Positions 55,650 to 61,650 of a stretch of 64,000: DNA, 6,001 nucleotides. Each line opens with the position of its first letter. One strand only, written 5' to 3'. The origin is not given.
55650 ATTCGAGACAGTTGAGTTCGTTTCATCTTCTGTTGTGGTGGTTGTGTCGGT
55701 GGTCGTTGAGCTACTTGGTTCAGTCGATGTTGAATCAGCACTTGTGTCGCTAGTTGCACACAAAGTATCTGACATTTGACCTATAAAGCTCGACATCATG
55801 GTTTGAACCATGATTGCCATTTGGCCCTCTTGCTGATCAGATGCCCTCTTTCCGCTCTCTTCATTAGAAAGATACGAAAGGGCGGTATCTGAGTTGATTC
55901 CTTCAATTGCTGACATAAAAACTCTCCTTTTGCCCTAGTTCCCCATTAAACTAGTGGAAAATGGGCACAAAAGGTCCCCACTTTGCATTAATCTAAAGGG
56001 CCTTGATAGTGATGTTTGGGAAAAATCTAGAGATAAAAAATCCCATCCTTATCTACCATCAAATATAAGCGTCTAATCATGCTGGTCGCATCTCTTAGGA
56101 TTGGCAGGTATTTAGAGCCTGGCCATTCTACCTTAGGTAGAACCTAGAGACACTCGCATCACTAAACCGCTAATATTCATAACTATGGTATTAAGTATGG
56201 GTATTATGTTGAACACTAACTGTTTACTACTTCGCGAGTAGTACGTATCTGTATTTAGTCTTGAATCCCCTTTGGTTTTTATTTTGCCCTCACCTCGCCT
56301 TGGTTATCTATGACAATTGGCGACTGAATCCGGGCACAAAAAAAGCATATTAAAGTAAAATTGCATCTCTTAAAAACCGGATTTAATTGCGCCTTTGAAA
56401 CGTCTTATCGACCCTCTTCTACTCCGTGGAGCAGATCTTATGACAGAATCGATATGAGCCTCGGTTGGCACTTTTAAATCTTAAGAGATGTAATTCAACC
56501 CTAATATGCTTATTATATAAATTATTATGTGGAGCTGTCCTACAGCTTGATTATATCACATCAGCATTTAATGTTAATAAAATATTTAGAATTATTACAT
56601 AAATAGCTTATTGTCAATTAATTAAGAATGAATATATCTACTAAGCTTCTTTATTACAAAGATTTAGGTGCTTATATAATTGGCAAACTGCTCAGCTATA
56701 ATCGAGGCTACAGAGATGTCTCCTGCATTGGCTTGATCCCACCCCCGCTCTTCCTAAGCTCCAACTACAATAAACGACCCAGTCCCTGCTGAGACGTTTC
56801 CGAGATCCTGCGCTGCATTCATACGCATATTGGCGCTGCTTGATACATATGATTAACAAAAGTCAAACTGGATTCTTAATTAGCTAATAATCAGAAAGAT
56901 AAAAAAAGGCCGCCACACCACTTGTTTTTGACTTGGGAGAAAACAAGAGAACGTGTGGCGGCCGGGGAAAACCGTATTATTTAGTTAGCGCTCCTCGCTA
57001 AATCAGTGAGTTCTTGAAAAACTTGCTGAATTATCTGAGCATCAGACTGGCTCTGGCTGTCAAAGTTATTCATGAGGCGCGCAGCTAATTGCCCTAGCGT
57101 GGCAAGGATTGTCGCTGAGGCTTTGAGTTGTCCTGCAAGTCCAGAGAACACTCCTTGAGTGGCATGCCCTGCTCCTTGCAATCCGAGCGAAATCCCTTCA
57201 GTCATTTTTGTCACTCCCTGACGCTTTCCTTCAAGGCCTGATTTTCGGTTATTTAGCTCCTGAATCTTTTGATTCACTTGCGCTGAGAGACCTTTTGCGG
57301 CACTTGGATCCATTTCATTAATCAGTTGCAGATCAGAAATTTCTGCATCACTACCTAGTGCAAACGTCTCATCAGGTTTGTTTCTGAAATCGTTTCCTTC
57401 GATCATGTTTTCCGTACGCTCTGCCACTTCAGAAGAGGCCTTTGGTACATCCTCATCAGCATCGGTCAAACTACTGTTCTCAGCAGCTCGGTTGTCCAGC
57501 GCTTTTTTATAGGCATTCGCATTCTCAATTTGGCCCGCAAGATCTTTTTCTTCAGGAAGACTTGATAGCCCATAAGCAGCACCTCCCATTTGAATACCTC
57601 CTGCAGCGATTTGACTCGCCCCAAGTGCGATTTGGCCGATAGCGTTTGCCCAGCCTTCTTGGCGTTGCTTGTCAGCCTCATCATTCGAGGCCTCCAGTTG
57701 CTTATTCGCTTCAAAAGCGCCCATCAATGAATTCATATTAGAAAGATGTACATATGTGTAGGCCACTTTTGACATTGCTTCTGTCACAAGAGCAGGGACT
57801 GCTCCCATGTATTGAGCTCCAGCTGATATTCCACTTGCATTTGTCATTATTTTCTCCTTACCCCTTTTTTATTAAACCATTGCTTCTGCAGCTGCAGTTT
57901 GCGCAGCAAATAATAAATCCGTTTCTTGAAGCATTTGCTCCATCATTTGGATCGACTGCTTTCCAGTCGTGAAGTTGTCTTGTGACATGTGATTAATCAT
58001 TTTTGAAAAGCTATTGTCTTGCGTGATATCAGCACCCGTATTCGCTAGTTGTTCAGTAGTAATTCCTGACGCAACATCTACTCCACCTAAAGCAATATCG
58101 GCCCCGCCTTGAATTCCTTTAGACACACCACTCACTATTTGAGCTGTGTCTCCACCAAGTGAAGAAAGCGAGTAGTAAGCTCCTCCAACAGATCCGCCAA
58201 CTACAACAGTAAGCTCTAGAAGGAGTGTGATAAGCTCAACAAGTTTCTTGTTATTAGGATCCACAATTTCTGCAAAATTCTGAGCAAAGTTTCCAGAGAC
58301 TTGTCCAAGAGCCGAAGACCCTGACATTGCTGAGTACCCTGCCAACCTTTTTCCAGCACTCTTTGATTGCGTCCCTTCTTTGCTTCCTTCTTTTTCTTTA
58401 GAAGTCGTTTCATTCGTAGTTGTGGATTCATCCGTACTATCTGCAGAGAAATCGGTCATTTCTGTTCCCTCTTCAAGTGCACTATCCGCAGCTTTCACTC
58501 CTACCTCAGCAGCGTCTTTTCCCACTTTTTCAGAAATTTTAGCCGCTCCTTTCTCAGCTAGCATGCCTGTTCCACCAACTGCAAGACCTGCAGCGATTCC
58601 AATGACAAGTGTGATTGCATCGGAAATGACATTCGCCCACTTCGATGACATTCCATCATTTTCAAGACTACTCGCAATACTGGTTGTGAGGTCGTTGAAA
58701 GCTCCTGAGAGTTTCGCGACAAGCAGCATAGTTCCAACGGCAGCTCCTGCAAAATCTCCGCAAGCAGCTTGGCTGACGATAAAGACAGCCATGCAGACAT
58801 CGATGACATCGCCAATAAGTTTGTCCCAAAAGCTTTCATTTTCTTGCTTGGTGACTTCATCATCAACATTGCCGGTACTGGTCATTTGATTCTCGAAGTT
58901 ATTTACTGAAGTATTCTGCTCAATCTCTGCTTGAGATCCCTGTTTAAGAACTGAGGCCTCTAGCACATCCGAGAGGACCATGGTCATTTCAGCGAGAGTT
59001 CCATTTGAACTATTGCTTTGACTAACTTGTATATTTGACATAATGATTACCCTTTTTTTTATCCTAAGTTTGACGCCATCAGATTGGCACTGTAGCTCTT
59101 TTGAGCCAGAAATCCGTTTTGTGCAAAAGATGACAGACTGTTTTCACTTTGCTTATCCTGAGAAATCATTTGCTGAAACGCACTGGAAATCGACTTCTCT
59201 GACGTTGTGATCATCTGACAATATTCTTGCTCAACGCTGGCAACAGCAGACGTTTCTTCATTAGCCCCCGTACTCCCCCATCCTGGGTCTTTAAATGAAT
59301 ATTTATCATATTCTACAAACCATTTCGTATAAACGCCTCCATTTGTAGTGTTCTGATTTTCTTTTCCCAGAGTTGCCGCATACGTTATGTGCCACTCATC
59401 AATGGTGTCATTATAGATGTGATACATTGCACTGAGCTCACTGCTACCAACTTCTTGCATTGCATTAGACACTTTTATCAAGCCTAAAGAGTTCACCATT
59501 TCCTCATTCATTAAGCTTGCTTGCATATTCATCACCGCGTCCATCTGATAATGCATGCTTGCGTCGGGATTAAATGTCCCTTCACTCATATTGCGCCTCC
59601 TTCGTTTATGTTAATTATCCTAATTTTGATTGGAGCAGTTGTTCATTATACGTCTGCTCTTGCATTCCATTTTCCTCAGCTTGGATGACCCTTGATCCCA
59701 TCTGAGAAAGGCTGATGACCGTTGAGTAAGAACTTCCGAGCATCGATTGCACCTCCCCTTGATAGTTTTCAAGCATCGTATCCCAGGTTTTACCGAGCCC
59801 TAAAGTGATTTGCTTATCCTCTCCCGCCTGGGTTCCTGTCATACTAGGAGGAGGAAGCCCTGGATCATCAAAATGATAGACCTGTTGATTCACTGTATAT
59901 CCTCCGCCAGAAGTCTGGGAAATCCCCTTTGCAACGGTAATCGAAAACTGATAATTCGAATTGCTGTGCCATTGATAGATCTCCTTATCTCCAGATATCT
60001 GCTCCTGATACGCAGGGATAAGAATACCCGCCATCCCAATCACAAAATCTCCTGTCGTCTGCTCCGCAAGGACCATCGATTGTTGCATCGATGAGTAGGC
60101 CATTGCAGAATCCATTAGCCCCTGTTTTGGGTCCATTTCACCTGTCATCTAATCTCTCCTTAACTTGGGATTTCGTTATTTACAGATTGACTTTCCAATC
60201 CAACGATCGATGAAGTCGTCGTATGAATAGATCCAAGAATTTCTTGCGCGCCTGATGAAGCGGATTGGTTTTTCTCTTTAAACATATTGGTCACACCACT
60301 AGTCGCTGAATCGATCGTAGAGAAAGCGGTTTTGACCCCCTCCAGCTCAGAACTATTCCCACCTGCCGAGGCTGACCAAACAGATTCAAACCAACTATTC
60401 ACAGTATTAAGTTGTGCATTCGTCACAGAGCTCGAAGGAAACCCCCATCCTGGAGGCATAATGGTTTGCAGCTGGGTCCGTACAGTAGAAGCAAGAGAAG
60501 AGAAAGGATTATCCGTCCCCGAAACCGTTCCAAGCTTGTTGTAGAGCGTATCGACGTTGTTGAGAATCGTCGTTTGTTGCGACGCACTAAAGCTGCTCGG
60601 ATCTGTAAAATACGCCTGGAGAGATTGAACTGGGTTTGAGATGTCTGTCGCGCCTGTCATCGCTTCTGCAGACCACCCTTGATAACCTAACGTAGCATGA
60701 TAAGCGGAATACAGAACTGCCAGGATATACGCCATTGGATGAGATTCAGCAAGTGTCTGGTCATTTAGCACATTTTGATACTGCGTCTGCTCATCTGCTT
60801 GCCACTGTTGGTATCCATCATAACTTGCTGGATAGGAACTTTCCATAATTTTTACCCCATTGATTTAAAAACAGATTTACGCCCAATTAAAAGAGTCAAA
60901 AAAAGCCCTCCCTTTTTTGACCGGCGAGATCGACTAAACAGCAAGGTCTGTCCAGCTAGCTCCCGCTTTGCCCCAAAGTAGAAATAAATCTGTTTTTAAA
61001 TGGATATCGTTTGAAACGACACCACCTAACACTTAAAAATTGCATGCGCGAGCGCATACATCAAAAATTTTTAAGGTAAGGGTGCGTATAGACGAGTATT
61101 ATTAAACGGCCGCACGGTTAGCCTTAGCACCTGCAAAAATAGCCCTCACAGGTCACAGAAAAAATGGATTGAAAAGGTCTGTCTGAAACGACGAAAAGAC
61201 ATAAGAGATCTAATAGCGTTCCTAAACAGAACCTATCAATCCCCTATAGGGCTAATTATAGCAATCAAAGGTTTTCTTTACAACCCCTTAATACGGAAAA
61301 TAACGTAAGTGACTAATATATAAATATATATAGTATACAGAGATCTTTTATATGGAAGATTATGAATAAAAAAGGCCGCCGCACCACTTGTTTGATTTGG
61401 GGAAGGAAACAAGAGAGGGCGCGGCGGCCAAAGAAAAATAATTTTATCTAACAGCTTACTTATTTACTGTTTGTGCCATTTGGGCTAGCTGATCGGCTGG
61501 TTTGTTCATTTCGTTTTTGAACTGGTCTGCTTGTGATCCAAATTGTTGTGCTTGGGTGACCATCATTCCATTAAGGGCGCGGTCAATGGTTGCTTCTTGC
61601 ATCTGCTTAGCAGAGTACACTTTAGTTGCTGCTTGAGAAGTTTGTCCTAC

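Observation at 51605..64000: Three tandem paralogous operons laid out like T3SS tip/chaperone/translocator loci (lcrGVH-yopBD, pcrGVH-popBD, espADB)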

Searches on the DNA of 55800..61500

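Call 102: search_rna_families(source=window, start=55800, end=61500, threshold=evalue, max_evalue=1)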
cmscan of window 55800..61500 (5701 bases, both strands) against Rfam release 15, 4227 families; matches with E-value up to 1: 1.
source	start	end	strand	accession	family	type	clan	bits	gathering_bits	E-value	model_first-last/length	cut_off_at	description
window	61368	61446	-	RF01388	isrD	Gene; sRNA;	-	25.8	37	0.064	1-51/51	no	isrD Hfq binding RNA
